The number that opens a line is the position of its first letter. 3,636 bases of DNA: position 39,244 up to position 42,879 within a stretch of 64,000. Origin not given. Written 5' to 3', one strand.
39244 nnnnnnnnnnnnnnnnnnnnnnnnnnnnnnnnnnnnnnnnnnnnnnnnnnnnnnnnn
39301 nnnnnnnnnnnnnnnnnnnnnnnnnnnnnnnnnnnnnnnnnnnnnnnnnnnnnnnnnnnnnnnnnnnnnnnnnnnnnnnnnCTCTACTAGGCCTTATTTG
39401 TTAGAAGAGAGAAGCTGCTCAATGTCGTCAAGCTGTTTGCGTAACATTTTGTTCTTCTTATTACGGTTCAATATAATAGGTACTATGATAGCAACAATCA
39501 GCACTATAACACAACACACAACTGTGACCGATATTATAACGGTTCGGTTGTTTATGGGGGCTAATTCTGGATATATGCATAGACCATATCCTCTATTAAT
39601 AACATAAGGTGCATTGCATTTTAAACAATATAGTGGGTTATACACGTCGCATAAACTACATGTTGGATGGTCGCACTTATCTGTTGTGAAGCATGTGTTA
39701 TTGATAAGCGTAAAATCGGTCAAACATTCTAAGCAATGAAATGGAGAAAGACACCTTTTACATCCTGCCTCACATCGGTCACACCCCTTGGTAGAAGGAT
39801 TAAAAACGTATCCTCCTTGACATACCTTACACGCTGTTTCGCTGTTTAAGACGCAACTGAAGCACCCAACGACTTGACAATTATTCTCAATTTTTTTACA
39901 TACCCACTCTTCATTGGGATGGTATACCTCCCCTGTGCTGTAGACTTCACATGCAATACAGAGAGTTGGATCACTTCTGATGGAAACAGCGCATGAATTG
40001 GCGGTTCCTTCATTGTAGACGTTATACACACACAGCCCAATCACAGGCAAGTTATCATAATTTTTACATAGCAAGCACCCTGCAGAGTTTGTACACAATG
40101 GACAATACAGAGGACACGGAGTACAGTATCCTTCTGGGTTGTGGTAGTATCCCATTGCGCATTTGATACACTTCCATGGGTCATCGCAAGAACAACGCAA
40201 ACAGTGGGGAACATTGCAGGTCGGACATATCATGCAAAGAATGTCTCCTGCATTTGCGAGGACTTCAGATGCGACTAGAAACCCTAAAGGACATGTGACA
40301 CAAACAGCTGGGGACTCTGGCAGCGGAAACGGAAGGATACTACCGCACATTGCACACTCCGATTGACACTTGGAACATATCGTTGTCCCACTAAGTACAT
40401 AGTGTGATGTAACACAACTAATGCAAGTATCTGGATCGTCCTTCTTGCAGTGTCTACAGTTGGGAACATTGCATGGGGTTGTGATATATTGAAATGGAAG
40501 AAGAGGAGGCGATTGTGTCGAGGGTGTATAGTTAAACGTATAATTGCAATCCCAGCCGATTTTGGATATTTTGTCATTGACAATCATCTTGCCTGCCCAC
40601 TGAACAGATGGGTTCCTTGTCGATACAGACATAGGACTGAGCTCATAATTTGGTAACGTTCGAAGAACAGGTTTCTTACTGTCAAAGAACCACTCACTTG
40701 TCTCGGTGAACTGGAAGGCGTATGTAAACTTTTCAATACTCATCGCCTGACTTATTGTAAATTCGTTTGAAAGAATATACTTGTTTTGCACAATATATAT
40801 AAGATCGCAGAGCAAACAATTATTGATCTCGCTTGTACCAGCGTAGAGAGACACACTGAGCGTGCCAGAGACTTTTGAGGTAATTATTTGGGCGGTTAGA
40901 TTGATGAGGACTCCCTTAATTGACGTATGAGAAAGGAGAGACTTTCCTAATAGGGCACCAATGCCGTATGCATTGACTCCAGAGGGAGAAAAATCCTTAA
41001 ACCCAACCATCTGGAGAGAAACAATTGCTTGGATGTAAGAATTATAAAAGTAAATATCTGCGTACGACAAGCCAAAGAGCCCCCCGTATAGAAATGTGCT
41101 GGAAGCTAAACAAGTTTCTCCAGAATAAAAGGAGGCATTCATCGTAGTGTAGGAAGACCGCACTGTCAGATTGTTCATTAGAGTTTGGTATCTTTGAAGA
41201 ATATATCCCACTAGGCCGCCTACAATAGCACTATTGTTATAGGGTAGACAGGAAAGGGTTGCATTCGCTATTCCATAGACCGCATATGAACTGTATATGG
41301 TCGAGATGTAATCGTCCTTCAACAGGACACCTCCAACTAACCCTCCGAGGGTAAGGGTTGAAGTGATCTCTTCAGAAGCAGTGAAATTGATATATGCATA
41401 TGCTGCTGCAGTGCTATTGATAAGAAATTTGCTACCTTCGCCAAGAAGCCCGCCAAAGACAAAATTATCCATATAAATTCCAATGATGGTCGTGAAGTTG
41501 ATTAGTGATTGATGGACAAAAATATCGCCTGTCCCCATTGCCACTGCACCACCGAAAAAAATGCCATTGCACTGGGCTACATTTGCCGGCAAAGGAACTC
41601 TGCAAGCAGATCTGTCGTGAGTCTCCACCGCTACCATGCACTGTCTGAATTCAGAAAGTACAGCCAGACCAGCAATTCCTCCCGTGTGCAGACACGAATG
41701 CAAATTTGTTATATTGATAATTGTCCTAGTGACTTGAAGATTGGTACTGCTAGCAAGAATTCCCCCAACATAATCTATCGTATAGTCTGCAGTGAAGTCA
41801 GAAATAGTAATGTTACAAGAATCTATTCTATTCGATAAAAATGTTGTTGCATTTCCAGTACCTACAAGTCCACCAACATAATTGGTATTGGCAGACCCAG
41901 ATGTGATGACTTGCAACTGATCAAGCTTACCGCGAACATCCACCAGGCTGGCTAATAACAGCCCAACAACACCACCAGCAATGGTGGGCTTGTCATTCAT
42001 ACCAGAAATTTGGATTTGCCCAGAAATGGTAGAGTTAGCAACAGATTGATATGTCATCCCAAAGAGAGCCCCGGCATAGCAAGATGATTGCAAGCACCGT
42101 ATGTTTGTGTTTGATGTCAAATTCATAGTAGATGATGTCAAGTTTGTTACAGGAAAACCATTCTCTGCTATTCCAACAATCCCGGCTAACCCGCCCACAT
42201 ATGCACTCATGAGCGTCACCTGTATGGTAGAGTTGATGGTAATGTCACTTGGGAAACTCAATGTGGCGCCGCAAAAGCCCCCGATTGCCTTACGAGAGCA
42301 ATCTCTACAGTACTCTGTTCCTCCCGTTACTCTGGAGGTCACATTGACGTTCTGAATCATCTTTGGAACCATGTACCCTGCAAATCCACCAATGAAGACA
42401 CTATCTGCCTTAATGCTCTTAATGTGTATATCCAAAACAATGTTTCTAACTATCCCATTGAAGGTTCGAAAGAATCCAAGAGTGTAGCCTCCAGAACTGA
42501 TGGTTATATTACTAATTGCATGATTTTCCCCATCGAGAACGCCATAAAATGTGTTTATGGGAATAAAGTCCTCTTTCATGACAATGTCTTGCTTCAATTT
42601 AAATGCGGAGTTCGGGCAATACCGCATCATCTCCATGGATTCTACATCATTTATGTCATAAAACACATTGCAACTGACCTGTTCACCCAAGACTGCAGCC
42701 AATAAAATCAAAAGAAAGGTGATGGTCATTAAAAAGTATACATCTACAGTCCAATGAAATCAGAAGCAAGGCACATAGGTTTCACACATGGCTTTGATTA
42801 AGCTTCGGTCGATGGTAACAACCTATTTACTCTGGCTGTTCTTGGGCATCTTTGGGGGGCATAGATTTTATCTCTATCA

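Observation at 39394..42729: Surface protein combining a GLUG-like repeat domain (probable beta-helix) with an HCMP-type cysteine stalk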

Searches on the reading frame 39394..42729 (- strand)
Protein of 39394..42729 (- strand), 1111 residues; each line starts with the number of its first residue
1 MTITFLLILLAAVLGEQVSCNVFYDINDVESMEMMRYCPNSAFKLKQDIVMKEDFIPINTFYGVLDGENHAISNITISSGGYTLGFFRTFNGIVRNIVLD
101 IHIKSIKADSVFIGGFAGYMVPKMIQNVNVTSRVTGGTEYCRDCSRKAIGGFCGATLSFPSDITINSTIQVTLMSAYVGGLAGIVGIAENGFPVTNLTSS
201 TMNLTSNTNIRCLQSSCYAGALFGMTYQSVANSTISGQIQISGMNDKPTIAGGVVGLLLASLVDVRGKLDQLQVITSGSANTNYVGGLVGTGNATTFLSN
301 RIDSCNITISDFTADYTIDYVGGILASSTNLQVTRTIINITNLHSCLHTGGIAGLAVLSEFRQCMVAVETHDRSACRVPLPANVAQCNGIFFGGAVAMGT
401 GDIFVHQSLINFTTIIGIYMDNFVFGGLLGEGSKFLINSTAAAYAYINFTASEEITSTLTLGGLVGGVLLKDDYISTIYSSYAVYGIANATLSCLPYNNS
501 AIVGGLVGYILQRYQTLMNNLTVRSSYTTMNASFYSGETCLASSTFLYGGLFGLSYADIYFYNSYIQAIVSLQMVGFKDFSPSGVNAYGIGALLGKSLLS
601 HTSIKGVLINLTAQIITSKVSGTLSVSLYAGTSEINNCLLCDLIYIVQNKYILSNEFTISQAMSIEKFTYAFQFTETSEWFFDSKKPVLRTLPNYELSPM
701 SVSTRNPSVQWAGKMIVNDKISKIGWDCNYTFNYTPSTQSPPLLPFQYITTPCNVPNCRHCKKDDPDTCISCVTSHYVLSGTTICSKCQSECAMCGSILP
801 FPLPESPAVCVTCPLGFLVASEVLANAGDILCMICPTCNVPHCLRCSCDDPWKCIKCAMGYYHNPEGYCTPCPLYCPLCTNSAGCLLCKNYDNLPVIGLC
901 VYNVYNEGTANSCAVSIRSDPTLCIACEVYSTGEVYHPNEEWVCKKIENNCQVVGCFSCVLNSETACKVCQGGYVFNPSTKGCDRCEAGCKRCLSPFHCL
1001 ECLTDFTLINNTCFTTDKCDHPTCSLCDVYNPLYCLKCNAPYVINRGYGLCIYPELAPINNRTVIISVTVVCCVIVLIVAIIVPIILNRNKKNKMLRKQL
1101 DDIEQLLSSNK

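Call 3: search_protein_families(library=pfam, proteins=[window:39394-42729:-], max_evalue=10)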
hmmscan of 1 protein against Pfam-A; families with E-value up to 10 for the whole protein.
window:39394-42729:- (1111 aa): 5 families
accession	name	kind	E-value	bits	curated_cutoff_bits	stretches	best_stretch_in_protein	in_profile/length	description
PF05568.16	ASFV_J13L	-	0.12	12.5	23.6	1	1043-1094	9-58/189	African swine fever virus J13L protein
PF08693.15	SKG6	-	0.43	9.8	30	1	1051-1094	8-50/668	SKG6 family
PF02009.21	RIFIN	-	0.89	9.8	32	1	1062-1098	284-318/327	Rifin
PF07581.17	Glug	-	1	10.3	20.5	0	282-293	2-14/28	The GLUG motif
PF06143.16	Baculo_11_kDa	-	1.6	8.8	28.4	1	1068-1109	37-79/84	Baculovirus 11 kDa family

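Call 4: search_protein_families(library=ncbifam, proteins=[window:39394-42729:-], max_evalue=10)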
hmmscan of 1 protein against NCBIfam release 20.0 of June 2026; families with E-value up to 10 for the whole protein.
window:39394-42729:- (1111 aa): 0 families

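Call 6: list_cluster_members(proteins=[window:39397-42729:-])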
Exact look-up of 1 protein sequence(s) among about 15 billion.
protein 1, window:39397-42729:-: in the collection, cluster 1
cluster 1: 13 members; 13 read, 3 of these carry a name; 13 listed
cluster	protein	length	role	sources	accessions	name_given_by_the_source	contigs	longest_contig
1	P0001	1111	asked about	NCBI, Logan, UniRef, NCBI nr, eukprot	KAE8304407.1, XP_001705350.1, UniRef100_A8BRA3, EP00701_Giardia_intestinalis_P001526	High cysteine membrane protein [Giardia duodenalis] | High cysteine membrane protein n=1 Tax=Giardia intestinalis (strain ATCC 50803 / WB clone ... | High cysteine membrane protein [Giardia intestinalis]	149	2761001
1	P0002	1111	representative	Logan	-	-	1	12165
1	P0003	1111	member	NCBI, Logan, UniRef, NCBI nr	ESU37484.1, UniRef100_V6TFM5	Variant-specific surface protein [Giardia duodenalis] | Variant-specific surface protein n=1 Tax=Giardia intestinalis TaxID=5741 ... | Variant-specific surface protein [Giardia intestinalis]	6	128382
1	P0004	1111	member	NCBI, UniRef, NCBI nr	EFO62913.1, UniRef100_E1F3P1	VSP, putative [Giardia lamblia P15] | VSP, putative n=1 Tax=Giardia intestinalis (strain P15) TaxID=658858 RepID=E1F3P1_GIAIA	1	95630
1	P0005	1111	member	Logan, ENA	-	-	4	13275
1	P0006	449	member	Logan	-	-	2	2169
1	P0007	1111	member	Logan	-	-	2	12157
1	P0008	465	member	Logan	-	-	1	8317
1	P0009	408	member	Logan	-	-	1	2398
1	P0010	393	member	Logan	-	-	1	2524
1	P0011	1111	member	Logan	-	-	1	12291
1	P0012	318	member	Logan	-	-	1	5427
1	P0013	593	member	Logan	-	-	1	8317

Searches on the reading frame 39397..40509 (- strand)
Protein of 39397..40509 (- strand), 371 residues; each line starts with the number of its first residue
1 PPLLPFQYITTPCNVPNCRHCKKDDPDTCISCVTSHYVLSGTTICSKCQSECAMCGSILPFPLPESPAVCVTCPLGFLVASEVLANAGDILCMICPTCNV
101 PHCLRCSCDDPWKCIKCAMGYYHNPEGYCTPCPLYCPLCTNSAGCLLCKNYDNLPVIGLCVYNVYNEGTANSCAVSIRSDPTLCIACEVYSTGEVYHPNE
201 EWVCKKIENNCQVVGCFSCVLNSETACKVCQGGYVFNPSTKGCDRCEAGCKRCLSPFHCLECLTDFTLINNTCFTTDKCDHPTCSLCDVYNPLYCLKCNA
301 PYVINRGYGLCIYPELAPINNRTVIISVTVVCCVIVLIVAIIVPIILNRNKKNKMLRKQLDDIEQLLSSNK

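Call 63: search_protein_families(library=pfam, proteins=[window:39397-40509:-], max_evalue=1)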
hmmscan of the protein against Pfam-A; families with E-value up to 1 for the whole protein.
window:39397-40509:- (371 aa): 6 families
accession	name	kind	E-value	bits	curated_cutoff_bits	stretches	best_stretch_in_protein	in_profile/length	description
PF05568.16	ASFV_J13L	-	0.03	14.5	23.6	1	303-354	9-58/189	African swine fever virus J13L protein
PF03302.18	VSP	-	0.11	11.8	31.4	1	10-74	20-80/397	Giardia variant-specific surface protein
PF05961.16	Chordopox_A13L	-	0.12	13.1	24.1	0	156-172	14-30/69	Chordopoxvirus A13L protein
PF08693.15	SKG6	-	0.12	11.7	30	1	311-354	8-50/668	SKG6 family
PF06024.17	Orf78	-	0.19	12.4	29.4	1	322-355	62-95/101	Orf78 (ac78)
PF06143.16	Baculo_11_kDa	-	0.56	10.3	28.4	1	328-370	37-80/84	Baculovirus 11 kDa family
